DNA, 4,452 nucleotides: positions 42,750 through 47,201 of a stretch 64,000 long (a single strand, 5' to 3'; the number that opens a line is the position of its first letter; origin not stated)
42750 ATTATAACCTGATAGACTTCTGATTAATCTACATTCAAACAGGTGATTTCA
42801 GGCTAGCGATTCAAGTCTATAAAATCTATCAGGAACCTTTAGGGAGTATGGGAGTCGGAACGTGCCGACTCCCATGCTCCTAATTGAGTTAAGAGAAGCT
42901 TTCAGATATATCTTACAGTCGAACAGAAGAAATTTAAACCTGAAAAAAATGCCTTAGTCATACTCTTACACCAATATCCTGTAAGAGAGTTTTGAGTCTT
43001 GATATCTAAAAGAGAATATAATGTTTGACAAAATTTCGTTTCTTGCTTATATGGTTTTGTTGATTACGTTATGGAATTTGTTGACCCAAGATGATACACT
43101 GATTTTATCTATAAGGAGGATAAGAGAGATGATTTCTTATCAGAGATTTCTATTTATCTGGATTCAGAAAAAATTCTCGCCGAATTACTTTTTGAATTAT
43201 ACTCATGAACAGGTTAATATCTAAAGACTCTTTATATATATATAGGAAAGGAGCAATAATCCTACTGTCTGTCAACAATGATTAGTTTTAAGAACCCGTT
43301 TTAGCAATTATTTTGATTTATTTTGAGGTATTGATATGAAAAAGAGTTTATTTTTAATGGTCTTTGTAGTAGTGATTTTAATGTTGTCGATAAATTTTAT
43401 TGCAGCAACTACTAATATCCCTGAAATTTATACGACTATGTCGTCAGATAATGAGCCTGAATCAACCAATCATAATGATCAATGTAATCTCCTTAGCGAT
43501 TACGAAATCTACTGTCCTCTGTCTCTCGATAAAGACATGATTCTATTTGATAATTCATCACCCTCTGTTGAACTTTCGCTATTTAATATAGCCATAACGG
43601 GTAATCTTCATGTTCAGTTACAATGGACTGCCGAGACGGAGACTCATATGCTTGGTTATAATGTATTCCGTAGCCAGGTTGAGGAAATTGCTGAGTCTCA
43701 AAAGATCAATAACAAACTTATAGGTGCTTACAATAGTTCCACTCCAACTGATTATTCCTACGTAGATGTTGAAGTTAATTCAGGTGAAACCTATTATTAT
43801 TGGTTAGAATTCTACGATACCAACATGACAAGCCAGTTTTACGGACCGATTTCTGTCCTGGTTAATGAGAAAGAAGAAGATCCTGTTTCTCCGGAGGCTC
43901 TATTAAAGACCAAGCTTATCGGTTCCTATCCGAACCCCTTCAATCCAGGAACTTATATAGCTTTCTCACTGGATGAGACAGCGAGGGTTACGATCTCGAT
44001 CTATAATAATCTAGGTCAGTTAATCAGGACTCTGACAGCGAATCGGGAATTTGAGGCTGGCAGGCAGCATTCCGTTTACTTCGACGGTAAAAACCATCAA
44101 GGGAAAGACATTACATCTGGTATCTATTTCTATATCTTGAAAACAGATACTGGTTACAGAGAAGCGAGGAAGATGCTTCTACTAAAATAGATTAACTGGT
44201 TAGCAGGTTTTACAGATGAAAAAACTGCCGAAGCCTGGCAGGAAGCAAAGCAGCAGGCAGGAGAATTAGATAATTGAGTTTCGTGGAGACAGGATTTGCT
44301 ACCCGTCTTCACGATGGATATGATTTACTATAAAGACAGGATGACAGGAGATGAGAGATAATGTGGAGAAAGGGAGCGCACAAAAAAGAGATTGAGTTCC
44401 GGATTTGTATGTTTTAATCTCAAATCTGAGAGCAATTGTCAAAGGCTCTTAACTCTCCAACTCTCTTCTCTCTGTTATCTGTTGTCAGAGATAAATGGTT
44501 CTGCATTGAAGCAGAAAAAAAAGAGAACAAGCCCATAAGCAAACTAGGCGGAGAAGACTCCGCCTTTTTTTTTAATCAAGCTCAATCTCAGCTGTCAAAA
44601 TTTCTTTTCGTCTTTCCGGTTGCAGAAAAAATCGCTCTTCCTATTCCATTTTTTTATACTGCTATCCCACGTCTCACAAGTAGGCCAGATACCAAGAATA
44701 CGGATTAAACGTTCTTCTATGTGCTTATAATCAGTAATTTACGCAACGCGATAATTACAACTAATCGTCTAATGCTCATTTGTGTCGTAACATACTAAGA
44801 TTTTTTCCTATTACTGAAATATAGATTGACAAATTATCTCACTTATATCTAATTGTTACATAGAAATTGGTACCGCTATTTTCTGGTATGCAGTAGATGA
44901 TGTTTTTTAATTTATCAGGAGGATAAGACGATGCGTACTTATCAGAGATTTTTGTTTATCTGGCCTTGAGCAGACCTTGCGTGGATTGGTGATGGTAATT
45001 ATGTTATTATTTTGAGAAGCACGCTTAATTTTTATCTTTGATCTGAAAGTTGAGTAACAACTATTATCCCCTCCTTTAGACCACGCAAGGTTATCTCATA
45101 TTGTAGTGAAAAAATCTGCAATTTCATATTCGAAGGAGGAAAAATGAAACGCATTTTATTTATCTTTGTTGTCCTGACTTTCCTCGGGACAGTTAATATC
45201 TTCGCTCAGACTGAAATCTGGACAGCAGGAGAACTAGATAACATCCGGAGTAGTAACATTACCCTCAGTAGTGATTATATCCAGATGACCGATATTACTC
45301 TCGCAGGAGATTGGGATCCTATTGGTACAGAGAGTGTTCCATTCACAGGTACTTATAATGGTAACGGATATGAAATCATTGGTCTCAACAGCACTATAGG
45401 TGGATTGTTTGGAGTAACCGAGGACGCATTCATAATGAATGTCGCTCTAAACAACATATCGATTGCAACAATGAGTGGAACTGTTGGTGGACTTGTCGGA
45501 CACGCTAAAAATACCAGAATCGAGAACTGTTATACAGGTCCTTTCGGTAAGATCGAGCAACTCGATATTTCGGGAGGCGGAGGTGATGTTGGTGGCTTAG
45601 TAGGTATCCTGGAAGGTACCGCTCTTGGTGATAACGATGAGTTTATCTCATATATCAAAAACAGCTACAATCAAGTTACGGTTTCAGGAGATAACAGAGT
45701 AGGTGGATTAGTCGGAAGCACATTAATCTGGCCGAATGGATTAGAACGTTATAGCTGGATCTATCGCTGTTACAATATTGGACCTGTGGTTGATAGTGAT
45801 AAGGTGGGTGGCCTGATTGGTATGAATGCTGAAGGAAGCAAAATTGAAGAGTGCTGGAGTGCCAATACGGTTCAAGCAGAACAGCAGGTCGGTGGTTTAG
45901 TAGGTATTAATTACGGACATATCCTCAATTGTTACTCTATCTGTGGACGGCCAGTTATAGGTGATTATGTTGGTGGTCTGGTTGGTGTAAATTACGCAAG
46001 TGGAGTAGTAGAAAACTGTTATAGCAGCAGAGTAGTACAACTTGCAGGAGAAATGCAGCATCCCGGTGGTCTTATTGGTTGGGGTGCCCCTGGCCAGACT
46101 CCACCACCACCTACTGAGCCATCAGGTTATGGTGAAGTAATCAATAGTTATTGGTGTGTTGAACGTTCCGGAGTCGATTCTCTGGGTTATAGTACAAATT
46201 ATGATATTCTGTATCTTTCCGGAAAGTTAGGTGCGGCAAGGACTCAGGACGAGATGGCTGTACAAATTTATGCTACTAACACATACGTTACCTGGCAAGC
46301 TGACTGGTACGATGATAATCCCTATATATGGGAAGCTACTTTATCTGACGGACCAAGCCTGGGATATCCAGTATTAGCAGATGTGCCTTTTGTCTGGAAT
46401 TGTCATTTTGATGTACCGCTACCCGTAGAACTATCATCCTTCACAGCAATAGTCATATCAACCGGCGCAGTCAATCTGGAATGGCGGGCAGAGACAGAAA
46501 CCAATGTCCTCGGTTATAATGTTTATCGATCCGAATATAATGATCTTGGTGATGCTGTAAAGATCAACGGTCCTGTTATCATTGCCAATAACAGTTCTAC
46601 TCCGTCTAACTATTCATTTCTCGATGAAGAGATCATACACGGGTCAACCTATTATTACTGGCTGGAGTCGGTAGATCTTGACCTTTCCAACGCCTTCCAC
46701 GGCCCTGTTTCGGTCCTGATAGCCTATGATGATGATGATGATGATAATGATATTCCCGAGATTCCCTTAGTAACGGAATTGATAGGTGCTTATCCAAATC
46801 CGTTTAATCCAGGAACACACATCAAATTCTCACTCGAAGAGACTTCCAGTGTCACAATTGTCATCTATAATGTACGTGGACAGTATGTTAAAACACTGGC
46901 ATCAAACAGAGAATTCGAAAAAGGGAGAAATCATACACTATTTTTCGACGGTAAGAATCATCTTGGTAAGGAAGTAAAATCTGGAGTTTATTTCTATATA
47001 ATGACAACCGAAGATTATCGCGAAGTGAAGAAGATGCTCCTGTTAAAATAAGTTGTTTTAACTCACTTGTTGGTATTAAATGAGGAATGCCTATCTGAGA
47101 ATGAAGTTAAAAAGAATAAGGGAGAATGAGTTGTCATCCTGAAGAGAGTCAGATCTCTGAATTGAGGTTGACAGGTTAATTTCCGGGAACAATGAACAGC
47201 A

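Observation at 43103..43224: Conserved leader block with an SD-preceded short ORF (M-x-x-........) upstream of two T9SS cargo genes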

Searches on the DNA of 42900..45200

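Call 67: search_rna_families(source=window, start=42900, end=45200, threshold=evalue, max_evalue=5)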
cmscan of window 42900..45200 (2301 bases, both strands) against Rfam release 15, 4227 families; matches with E-value up to 5: 5.
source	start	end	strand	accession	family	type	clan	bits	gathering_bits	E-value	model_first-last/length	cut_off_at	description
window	44541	44595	-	RF02057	STnc40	Gene; sRNA;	-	27.5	45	0.05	1-70/70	no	Salmonella enterica sRNA STnc40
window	44498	44570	+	RF02057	STnc40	Gene; sRNA;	-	20.7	45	2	1-70/70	no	Salmonella enterica sRNA STnc40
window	44426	44572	+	RF01408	sraL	Gene; sRNA;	-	19.5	39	0.17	1-142/142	no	sraL Hfq binding RNA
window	44511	44576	+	RF02337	GlsR8_miR10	Gene; snRNA; snoRNA; CD-box;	-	17.9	100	1.6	1-70/70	no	Giardia snoRNA GlsR8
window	44214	44325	-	RF00690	MIR408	Gene; miRNA;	-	15.2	64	3.4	1-126/126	no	MIR408 microRNA precursor family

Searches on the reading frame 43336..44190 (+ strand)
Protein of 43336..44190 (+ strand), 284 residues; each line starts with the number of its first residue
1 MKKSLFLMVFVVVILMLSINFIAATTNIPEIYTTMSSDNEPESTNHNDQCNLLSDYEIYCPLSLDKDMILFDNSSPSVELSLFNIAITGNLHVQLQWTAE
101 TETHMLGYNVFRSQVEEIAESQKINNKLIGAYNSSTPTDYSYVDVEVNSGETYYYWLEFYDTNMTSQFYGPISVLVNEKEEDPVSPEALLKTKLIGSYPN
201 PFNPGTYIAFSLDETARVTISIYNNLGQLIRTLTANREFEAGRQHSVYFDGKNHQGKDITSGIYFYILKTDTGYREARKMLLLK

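Call 8: search_protein_families(library=pfam, proteins=[window:43336-44190:+])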
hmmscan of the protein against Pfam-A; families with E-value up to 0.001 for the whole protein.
window:43336-44190:+ (284 aa): 3 families
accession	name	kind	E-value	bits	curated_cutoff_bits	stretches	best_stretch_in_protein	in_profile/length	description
PF13585.12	CHU_C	-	2e-07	31.5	27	1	212-277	23-79/86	CHU_C Type IX secretion signal domain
PF18962.6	Por_Secre_tail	-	1.7e-06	28.6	27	1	198-275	2-69/75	Secretion system C-terminal sorting domain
PF13860.13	FlgD_ig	-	9.4e-06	26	27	1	206-265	10-70/79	FlgD Ig-like domain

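Call 40: find_homologous_proteins(query=window:43336-44190:+, max_evalue=1e-10)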
Query window:43336-44190:+ (284 aa): 15 proteins with E <= 1e-10 among 659 candidates.
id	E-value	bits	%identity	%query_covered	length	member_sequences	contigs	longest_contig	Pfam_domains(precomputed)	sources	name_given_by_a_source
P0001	1.6e-184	629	99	100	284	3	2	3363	PF13585.13,PF18962.8,PF13860.13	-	-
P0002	5.8e-94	332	64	82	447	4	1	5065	PF13585.13,PF18962.8,PF22842.4,PF13860.13,PF05048.20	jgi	jgi:hypothetical protein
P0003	1.2e-83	299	61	83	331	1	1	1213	PF13585.13,PF18962.8,PF13860.13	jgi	jgi:hypothetical protein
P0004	1.1e-68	249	53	76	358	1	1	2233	PF18962.8,PF13860.13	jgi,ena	-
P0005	5.2e-61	224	50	76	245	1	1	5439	-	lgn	-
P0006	3.9e-48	182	47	75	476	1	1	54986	PF13860.13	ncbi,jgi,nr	ncbi:MAG: T9SS type A sorting domain-containing protein [Candidatus Cloacimonetes bacterium]|nr:T9SS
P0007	2.0e-46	177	46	75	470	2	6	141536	PF18962.8,PF13860.13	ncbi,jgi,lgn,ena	-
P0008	2.2e-46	176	44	73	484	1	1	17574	PF13385.14,PF18962.8,PF13860.13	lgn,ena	-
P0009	9.6e-46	174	44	75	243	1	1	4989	PF13585.13,PF18962.8,PF13860.13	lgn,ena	-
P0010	8.1e-45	171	44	73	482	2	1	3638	PF13385.14,PF18962.8,PF13860.13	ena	-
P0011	6.3e-36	142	39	73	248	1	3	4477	PF13585.13,PF18962.8,PF13860.13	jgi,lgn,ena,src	-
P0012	5.1e-20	90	31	77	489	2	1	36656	PF18962.8,PF13860.13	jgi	-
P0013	1.2e-11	63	44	32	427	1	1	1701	PF18962.8,PF13860.13,PF07719.24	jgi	jgi:tetratricopeptide (TPR) repeat protein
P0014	1.2e-11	62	42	39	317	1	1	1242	PF18962.8,PF14870.13,PF15902.13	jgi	jgi:photosystem II stability/assembly factor-like uncharacterized protein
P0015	1.4e-11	62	46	32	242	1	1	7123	PF18962.8,PF13860.13,PF00041.28,PF16656.12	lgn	-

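Call 41: find_encoding_contigs(protein=P0002, flank=1500, max_places=3)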
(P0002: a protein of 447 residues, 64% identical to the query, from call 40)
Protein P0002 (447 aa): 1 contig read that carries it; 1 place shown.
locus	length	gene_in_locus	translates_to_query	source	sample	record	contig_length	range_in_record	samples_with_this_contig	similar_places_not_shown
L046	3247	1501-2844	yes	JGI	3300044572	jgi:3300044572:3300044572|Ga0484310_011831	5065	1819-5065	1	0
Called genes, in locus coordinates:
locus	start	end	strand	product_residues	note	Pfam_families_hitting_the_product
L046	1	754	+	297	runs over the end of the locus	-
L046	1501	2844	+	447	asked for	PF22842:Pel9A-like_beta_helix (weak), PF05048:NosD (weak), PF13585:CHU_C (weak), PF13860:FlgD_ig (weak), PF18962:Por_Secre_tail (weak)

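Call 42: find_encoding_contigs(protein=P0003, flank=1500, max_places=3)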
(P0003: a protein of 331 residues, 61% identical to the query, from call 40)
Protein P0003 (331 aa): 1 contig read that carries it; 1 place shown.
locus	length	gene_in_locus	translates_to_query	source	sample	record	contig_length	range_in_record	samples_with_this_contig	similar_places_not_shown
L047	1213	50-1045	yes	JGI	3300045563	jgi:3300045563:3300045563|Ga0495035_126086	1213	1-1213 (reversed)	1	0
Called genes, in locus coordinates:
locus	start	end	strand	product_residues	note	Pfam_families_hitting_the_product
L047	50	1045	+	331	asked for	PF13860:FlgD_ig (weak), PF18962:Por_Secre_tail (weak), PF13585:CHU_C (weak)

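Call 43: find_encoding_contigs(protein=P0004, flank=1500, max_places=3)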
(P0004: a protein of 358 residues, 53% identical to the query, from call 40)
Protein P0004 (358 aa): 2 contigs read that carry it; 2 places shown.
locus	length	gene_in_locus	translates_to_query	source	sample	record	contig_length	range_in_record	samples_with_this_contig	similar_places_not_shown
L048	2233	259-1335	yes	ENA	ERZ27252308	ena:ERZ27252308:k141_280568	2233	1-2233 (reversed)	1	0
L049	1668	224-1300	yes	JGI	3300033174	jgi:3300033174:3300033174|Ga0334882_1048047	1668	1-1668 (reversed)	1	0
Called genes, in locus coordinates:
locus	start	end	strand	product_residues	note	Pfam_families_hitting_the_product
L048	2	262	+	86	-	?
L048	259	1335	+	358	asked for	PF13860:FlgD_ig (weak), PF18962:Por_Secre_tail (weak)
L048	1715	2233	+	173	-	?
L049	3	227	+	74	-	?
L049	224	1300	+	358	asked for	PF13860:FlgD_ig (weak), PF18962:Por_Secre_tail (weak)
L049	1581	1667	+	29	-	?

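Call 44: find_encoding_contigs(protein=P0005, flank=1500, max_places=3)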
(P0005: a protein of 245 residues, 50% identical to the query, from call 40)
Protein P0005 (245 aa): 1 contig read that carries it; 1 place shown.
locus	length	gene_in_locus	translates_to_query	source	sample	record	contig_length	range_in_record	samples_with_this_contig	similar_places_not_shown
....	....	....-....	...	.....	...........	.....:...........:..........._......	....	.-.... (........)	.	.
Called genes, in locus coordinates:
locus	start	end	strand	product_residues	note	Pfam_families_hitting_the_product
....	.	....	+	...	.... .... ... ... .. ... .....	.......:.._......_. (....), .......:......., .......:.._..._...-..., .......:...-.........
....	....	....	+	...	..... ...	-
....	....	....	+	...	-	?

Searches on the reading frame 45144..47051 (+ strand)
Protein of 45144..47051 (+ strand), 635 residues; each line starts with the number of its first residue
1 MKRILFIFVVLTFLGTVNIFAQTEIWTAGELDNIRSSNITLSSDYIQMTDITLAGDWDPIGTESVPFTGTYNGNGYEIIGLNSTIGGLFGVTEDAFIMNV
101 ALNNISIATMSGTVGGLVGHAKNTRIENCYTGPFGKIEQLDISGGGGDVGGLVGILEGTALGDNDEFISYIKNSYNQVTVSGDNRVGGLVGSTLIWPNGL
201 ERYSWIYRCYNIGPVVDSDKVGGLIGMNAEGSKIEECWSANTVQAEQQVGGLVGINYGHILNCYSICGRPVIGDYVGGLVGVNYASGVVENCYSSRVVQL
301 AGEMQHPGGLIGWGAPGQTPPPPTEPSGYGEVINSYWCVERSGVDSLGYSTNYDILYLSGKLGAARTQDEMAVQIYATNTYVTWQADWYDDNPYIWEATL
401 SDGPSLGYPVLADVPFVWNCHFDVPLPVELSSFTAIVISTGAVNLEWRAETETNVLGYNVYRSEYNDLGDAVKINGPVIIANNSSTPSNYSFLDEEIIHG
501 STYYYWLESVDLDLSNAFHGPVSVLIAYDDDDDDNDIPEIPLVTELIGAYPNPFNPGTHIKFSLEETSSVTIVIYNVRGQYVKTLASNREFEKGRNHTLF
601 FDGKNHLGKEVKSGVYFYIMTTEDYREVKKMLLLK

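Call 8: search_protein_families(library=pfam, proteins=[window:45144-47051:+])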
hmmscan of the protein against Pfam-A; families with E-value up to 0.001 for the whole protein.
window:45144-47051:+ (635 aa): 3 families
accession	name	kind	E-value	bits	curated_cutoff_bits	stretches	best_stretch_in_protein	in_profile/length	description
PF07581.17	Glug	-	2.1e-13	50.1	20.5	0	275-295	4-24/28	The GLUG motif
PF18962.6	Por_Secre_tail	-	1.7e-07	31.9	27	1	550-631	2-73/75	Secretion system C-terminal sorting domain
PF13585.12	CHU_C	-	0.00042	20.8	27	1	564-628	23-79/86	CHU_C Type IX secretion signal domain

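Call 52: find_homologous_proteins(query=window:45144-47051:+, max_evalue=1e-60)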
Query window:45144-47051:+ (635 aa): 16 proteins with E <= 1e-60 among 8000 candidates.
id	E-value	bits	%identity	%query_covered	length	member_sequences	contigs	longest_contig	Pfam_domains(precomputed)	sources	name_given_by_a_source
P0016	0.0e+0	1465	100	100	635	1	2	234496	PF18962.8,PF07581.18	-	-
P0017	0.0e+0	1128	78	100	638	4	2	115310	PF13585.13,PF18962.8,PF07581.18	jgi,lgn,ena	-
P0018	1.2e-188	647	52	100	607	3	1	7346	PF13585.13,PF18962.8,PF07581.18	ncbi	-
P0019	1.5e-149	518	44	100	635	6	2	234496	PF18962.8,PF07581.18,PF13860.13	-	-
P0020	1.4e-137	478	44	100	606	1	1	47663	PF05342.20,PF07581.18,PF13860.13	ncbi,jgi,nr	ncbi:MAG: T9SS type A sorting domain-containing protein [Candidatus Cloacimonetes bacterium]|nr:T9SS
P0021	2.0e-81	293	54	33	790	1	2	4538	PF18962.8,PF07581.18,PF13860.13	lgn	-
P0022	1.6e-77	280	57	33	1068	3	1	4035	PF18962.8,PF07581.18,PF13860.13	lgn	-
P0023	2.6e-76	276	51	34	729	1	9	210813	PF18962.8,PF07581.18,PF13860.13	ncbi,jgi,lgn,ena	jgi:hypothetical protein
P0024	2.1e-71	260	45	33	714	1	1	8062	PF07581.18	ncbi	-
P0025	1.2e-69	254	52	35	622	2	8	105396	PF18962.8,PF07581.18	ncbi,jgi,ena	-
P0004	3.3e-69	252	53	35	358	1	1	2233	PF18962.8,PF13860.13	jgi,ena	-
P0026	1.9e-68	250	36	91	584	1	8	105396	PF18962.8,PF13860.13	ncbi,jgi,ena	jgi:hypothetical protein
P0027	2.5e-67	246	36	97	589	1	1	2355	PF18962.8,PF07581.18,PF13860.13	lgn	-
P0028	4.9e-67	245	49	33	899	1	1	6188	PF18962.8,PF07581.18,PF13860.13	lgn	-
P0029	1.1e-63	234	46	33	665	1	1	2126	PF18962.8,PF07581.18,PF13860.13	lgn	-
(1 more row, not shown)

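Call 53: find_encoding_contigs(protein=P0017, flank=4000, max_places=6)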
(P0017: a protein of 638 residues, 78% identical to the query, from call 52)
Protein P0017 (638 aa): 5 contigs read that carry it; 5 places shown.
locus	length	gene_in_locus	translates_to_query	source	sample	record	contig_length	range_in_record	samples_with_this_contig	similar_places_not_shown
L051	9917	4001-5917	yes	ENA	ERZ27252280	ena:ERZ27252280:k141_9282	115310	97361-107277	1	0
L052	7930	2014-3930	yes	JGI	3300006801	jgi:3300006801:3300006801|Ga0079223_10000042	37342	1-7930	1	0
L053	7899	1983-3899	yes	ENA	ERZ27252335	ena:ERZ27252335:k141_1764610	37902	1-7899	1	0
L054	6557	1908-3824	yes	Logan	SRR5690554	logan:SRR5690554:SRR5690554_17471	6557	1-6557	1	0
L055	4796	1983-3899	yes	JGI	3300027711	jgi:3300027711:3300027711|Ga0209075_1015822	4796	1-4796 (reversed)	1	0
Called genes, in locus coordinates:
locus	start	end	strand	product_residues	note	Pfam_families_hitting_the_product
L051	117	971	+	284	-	-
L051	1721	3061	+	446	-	PF22842:Pel9A-like_beta_helix (weak), PF05048:NosD (weak), PF13585:CHU_C (weak), PF13860:FlgD_ig (weak), PF18962:Por_Secre_tail (weak)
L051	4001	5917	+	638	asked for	PF07581:Glug (faint), PF13585:CHU_C (faint), PF18962:Por_Secre_tail (weak)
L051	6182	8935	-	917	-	PF01839:FG-GAP (faint), PF13517:FG-GAP_3, PF07593:UnbV_ASPIC (weak)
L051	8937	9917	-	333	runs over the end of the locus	PF20030:bpMoxR, PF00004:AAA (weak), PF07726:AAA_3, PF07728:AAA_5, PF17863:AAA_lid_2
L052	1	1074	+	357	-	?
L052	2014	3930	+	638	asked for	PF07581:Glug (faint), PF13585:CHU_C (faint), PF18962:Por_Secre_tail (weak)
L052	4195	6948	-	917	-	PF01839:FG-GAP (faint), PF13517:FG-GAP_3, PF07593:UnbV_ASPIC (weak)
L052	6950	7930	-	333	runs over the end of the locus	PF20030:bpMoxR, PF00004:AAA (faint), PF07726:AAA_3, PF07728:AAA_5, PF17863:AAA_lid_2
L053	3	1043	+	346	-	?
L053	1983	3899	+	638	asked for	PF07581:Glug (faint), PF13585:CHU_C (faint), PF18962:Por_Secre_tail (weak)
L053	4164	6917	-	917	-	PF01839:FG-GAP (faint), PF13517:FG-GAP_3, PF07593:UnbV_ASPIC (weak)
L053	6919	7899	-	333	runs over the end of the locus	PF20030:bpMoxR, PF00004:AAA (weak), PF07726:AAA_3, PF07728:AAA_5, PF17863:AAA_lid_2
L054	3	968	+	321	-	?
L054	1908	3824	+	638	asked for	PF07581:Glug (faint), PF13585:CHU_C (faint), PF18962:Por_Secre_tail (weak)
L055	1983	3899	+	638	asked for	PF07581:Glug (faint), PF13585:CHU_C (faint), PF18962:Por_Secre_tail (weak)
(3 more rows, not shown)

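Call 54: list_cluster_members(proteins=[P0017, P0002])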
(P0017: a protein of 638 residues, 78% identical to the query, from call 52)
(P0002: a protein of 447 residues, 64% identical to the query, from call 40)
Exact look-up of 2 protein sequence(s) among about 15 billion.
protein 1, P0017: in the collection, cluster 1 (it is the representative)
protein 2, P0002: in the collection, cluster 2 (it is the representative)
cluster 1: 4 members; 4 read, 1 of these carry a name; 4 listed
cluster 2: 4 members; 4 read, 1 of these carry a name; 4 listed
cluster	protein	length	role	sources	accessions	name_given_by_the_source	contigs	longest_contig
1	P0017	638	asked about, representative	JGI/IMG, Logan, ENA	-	-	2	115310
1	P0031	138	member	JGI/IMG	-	hypothetical protein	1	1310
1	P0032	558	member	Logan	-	-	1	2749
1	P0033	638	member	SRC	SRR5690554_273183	-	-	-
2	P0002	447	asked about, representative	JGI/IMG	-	hypothetical protein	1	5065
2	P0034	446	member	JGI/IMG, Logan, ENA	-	-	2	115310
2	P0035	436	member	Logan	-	-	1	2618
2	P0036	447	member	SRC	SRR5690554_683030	-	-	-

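Call 72: find_encoding_contigs(protein=P0019, flank=1200, max_places=6)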
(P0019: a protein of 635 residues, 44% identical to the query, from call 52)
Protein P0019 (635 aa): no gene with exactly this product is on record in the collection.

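Call 73: list_cluster_members(proteins=[P0019])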
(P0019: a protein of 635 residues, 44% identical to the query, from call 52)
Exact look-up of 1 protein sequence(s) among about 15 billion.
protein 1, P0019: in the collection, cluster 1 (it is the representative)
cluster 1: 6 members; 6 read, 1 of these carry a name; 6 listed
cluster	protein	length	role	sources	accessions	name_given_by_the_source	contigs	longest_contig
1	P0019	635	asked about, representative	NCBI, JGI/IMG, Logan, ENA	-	-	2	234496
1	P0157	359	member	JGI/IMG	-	hypothetical protein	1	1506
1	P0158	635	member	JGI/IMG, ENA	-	-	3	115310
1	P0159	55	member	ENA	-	-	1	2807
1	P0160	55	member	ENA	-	-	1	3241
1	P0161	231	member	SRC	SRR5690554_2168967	-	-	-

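Call 74: find_encoding_contigs(protein=P0158, flank=1200, max_places=3)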
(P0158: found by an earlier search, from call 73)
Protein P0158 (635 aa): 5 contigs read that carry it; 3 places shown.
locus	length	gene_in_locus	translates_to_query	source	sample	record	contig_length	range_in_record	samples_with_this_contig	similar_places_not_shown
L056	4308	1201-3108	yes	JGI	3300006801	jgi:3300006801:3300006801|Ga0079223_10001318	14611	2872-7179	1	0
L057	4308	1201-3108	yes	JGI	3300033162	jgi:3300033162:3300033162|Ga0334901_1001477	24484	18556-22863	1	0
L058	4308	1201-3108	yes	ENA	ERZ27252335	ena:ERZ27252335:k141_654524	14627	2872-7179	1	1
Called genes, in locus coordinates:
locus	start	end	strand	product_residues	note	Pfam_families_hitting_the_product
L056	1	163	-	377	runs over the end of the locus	PF00712:DNA_pol3_beta, PF02767:DNA_pol3_beta_2, PF02768:DNA_pol3_beta_3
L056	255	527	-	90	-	PF00216:Bac_DNA_binding, PF18291:HU-HIG (weak)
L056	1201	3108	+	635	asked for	PF07581:Glug (faint), PF13860:FlgD_ig, PF18962:Por_Secre_tail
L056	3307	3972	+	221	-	PF00578:AhpC-TSA, PF08534:Redoxin, PF10417:1-cysPrx_C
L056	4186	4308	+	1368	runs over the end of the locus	PF01326:PPDK_N, PF00391:PEP-utilizers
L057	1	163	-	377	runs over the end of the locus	PF00712:DNA_pol3_beta, PF02767:DNA_pol3_beta_2, PF02768:DNA_pol3_beta_3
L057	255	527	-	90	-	PF00216:Bac_DNA_binding, PF18291:HU-HIG (weak)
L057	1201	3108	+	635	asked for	PF07581:Glug (faint), PF13860:FlgD_ig, PF18962:Por_Secre_tail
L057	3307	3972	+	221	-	PF00578:AhpC-TSA, PF08534:Redoxin, PF10417:1-cysPrx_C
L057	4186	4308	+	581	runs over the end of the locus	?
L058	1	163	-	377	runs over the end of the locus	PF00712:DNA_pol3_beta, PF02767:DNA_pol3_beta_2, PF02768:DNA_pol3_beta_3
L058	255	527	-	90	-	PF00216:Bac_DNA_binding, PF18291:HU-HIG (weak)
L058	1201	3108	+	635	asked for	PF07581:Glug (faint), PF13860:FlgD_ig, PF18962:Por_Secre_tail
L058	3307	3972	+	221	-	PF00578:AhpC-TSA, PF08534:Redoxin, PF10417:1-cysPrx_C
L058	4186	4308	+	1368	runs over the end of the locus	PF01326:PPDK_N, PF00391:PEP-utilizers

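Call 91: search_protein_families(library=pfam, proteins=[L051:1721-3061:+], max_evalue=0.01)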
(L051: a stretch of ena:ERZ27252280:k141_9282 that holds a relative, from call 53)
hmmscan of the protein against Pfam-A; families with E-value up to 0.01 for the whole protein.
L051:1721-3061:+ (446 aa): 5 families
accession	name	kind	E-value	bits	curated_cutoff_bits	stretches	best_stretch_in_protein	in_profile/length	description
PF13860.13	FlgD_ig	-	1.6e-06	28.5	27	1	368-432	10-75/79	FlgD Ig-like domain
PF18962.6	Por_Secre_tail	-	1.8e-06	28.6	27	1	360-437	2-69/75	Secretion system C-terminal sorting domain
PF05048.19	NosD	-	2.8e-06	27.4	23.6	1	41-218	2-168/212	Periplasmic copper-binding protein (NosD)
PF13585.12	CHU_C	-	1.6e-05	25.4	27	1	376-440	25-80/86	CHU_C Type IX secretion signal domain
PF07602.17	DUF1565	-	0.00054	19.8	20.3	0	33-195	15-192/257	Protein of unknown function (DUF1565)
